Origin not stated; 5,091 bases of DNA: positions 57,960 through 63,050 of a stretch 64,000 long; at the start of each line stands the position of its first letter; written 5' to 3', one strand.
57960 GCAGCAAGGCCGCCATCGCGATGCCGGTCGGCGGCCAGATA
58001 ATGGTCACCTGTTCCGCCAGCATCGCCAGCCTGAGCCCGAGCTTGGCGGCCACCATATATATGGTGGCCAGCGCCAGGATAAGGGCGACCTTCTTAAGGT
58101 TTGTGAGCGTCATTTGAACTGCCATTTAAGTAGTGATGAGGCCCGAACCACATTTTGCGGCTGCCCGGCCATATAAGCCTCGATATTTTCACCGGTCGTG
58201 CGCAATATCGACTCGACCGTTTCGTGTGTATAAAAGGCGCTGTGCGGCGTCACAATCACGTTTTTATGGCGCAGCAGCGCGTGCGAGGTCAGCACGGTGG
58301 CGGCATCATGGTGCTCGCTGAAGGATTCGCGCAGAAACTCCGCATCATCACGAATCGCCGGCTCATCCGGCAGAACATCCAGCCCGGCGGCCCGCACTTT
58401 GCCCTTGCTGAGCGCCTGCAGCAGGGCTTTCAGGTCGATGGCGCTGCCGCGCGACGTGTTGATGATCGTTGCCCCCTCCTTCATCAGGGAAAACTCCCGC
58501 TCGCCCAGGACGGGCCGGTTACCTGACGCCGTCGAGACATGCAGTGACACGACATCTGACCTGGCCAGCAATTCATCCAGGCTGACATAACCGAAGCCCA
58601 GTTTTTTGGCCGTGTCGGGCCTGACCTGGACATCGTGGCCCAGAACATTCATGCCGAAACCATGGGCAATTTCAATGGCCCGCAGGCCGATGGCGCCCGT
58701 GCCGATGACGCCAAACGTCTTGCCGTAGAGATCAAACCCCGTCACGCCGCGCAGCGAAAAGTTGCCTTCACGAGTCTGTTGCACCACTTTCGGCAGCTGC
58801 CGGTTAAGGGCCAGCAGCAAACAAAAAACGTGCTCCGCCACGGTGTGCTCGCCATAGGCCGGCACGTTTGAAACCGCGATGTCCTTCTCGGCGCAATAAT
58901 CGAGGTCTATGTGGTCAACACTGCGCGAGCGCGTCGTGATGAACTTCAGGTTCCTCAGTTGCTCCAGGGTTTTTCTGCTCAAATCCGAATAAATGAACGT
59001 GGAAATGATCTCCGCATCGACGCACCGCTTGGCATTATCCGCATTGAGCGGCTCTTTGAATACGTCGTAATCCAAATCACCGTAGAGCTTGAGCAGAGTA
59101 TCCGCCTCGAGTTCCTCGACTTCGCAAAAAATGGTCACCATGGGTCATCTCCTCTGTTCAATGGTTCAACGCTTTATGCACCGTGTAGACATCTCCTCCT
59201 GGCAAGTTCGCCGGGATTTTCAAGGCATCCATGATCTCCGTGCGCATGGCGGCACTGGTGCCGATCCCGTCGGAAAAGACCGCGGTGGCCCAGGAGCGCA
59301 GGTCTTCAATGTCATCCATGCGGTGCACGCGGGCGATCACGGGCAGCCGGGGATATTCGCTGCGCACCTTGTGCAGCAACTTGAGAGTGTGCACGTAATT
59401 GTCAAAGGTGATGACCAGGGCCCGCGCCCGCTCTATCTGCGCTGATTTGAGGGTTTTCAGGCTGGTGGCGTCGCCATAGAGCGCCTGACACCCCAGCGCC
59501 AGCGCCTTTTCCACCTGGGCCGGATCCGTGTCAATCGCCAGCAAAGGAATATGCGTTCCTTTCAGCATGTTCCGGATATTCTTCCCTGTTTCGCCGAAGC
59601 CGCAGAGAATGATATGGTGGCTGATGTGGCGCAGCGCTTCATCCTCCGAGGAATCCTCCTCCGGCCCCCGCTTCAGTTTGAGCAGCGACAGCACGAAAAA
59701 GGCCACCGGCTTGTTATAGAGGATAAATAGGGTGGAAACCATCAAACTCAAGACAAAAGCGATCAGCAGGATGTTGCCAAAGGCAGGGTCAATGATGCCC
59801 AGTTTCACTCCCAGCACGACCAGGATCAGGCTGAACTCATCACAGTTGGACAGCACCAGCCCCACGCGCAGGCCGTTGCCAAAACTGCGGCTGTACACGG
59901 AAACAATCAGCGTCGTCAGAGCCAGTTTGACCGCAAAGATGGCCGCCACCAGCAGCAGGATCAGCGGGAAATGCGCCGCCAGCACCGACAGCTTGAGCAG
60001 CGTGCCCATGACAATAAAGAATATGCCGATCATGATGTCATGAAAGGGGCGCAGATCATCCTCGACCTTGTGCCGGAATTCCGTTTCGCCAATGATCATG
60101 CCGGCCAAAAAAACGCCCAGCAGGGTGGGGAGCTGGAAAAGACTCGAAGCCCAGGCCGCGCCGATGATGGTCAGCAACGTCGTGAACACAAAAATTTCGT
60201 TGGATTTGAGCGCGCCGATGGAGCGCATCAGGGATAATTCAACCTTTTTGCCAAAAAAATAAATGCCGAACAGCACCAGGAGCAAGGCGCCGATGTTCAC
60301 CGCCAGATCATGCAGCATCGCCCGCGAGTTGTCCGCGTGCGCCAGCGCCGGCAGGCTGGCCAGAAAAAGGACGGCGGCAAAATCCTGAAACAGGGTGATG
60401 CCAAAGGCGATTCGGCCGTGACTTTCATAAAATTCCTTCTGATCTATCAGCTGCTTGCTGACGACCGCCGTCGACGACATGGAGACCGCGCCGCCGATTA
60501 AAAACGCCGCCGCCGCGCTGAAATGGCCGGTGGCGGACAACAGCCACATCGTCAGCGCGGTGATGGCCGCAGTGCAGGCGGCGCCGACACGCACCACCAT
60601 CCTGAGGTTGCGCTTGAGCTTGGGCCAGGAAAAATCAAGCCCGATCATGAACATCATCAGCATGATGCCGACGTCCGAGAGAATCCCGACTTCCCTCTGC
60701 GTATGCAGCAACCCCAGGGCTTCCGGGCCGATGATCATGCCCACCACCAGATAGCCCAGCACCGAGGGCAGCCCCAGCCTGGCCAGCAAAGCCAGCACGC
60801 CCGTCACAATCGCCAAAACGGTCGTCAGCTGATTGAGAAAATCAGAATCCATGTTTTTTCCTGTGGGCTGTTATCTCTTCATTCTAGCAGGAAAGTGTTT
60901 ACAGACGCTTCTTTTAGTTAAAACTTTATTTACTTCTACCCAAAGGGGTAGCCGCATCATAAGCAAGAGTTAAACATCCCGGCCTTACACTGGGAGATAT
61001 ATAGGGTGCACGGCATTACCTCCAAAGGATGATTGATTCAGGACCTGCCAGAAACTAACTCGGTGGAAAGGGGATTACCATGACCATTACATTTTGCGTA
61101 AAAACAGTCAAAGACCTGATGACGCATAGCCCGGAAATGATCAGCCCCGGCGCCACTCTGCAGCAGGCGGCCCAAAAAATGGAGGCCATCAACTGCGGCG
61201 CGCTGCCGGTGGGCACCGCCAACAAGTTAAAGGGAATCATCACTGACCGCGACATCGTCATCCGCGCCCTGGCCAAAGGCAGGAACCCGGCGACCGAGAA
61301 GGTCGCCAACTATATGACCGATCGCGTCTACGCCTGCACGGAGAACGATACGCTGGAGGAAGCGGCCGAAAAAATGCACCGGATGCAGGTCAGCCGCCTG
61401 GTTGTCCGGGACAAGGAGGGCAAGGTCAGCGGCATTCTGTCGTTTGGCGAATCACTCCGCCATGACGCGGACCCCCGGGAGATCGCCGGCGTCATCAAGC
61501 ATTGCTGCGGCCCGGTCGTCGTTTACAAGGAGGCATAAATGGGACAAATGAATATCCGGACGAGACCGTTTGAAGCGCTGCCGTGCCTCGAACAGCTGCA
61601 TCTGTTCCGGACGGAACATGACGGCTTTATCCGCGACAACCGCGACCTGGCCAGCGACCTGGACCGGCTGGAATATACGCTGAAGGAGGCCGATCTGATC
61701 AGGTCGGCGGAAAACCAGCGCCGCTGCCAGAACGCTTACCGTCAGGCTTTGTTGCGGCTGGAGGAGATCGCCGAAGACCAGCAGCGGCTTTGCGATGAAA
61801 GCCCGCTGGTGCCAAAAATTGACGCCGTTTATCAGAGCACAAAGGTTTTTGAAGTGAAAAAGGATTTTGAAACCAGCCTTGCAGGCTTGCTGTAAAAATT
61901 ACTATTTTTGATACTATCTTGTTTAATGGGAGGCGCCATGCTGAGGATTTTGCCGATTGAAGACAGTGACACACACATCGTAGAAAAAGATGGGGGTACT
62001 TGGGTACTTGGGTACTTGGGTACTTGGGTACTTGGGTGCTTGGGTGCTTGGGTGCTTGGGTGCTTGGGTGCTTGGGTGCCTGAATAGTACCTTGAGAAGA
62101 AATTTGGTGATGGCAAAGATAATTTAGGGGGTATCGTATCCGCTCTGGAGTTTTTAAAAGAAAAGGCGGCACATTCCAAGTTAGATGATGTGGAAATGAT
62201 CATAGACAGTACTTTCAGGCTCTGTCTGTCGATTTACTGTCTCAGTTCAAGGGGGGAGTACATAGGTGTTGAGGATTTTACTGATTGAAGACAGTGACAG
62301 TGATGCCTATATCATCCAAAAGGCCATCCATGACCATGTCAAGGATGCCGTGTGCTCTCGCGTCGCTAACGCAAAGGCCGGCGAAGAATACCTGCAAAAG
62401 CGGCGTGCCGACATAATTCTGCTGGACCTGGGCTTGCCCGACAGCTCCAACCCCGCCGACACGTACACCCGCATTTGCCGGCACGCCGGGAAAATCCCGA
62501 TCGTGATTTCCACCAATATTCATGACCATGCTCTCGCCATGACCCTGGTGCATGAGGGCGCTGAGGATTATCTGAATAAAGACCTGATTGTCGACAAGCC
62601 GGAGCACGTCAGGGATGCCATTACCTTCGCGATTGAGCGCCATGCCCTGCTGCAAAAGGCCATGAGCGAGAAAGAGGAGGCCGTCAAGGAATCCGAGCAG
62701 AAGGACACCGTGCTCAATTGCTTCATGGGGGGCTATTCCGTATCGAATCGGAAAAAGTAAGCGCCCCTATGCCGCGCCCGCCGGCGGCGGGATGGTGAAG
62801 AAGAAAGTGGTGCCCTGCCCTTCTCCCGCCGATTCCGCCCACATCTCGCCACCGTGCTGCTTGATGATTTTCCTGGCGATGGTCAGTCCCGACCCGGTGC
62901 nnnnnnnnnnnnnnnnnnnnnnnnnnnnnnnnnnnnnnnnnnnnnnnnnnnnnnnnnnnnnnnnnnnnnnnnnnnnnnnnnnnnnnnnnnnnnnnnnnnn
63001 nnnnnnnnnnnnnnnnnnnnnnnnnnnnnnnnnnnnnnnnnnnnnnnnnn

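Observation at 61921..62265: Duplicated response-regulator start fused to a 5+5 octanucleotide tandem array in the receiver gene's upstream region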

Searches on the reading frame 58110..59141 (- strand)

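Call 14: search_protein_families(library=pfam, proteins=[window:58110-59141:-], max_evalue=0.01)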
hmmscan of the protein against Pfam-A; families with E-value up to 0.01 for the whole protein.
window:58110-59141:- (343 aa): 5 families
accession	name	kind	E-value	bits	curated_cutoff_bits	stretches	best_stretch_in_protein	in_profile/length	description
PF02826.25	2-Hacid_dh_C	-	2.5e-50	170.8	25.1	1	107-302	2-178/178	D-isomer specific 2-hydroxyacid dehydrogenase, NAD binding domain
PF00389.36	2-Hacid_dh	-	2.3e-27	95.7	24.6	1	12-332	11-133/134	D-isomer specific 2-hydroxyacid dehydrogenase, catalytic domain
PF00670.27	AdoHcyase_NAD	-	0.0013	19.3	27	1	134-243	17-124/162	S-adenosyl-L-homocysteine hydrolase, NAD binding domain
PF01262.27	AlaDh_PNT_C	-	0.0019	18.1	23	1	144-174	32-62/214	Alanine dehydrogenase/PNT, C-terminal domain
PF03446.21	NAD_binding_2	-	0.0086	16.5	21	0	143-251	2-114/161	NAD binding domain of 6-phosphogluconate dehydrogenase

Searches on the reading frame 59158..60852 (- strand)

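Call 14: search_protein_families(library=pfam, proteins=[window:59158-60852:-], max_evalue=0.01)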
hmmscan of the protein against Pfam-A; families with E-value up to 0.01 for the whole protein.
window:59158-60852:- (564 aa): 2 families
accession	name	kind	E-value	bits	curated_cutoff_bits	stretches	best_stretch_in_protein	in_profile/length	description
PF00999.27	Na_H_Exchanger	-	2e-52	178.8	26.2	1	14-375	4-367/375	Sodium/hydrogen exchanger, transmembrane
PF02254.24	TrkA_N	-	4.9e-21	75.6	23.8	1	414-521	1-108/116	TrkA-N domain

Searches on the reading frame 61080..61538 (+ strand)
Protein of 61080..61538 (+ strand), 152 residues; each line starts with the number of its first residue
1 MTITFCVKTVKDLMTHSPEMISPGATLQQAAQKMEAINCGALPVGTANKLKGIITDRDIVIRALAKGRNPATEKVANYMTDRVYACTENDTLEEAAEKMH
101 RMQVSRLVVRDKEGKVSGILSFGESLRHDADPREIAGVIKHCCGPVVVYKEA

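Call 14: search_protein_families(library=pfam, proteins=[window:61080-61538:+], max_evalue=0.01)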
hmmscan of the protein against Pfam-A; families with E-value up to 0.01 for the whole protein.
window:61080-61538:+ (152 aa): 1 family
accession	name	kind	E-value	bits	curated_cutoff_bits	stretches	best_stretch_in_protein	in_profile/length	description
PF00571.33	CBS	-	1.6e-25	89.6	24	2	10-60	1-52/57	CBS domain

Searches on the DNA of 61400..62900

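Call 9: search_rna_families(source=window, start=61400, end=62900, threshold=evalue, max_evalue=1)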
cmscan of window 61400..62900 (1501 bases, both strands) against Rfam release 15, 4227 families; matches with E-value up to 1: 0.
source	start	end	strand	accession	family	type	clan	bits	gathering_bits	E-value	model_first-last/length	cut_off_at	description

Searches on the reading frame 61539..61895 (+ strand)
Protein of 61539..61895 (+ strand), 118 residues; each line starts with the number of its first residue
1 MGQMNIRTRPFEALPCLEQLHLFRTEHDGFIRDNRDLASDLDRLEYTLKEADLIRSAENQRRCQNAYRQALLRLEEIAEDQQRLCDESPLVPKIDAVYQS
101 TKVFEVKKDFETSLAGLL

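Call 11: find_encoding_contigs(protein=window:61539-61895:+, flank=10000, max_places=10)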
Protein window:61539-61895:+ (118 aa): no gene with exactly this product is on record in the collection.

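Call 14: search_protein_families(library=pfam, proteins=[window:61539-61895:+], max_evalue=0.01)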
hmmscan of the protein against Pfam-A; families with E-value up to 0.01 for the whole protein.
window:61539-61895:+ (118 aa): 0 families

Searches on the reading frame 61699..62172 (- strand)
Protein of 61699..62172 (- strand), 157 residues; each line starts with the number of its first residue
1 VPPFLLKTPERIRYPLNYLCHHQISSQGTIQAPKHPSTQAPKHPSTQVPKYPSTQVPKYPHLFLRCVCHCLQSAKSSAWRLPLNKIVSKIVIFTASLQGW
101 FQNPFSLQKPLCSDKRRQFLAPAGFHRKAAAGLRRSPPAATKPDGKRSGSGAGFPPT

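Call 14: search_protein_families(library=pfam, proteins=[window:61699-62172:-], max_evalue=0.01)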
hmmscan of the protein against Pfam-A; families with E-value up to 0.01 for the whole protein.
window:61699-62172:- (157 aa): 0 families

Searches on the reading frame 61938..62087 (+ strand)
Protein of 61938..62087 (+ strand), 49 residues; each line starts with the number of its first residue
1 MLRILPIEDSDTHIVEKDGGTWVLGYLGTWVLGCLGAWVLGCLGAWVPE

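Call 14: search_protein_families(library=pfam, proteins=[window:61938-62087:+], max_evalue=0.01)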
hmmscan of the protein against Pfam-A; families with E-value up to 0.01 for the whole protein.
window:61938-62087:+ (49 aa): 0 families

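Call 68: list_cluster_members(proteins=[window:61938-62084:+, window:61908-62084:+, window:61990-62124:+, window:61702-62172:-, window:61835-62203:-, window:61539-61892:+, P0001])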
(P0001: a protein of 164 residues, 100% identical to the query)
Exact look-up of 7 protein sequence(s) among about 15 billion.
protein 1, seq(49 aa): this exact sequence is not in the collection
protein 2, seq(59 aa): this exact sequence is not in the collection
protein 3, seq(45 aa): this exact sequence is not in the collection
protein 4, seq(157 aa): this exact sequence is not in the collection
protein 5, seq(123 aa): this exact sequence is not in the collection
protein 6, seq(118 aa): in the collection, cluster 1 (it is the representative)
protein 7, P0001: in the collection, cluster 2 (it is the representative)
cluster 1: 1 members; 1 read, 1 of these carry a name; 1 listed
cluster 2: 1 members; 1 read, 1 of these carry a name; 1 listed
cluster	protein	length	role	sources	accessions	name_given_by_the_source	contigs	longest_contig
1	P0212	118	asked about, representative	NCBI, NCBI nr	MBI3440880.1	MAG: hypothetical protein HY052_03600 [Proteobacteria bacterium] | hypothetical protein [Pseudomonadota bacterium]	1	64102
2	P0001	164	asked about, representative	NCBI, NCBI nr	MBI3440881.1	MAG: response regulator [Proteobacteria bacterium] | response regulator [Pseudomonadota bacterium]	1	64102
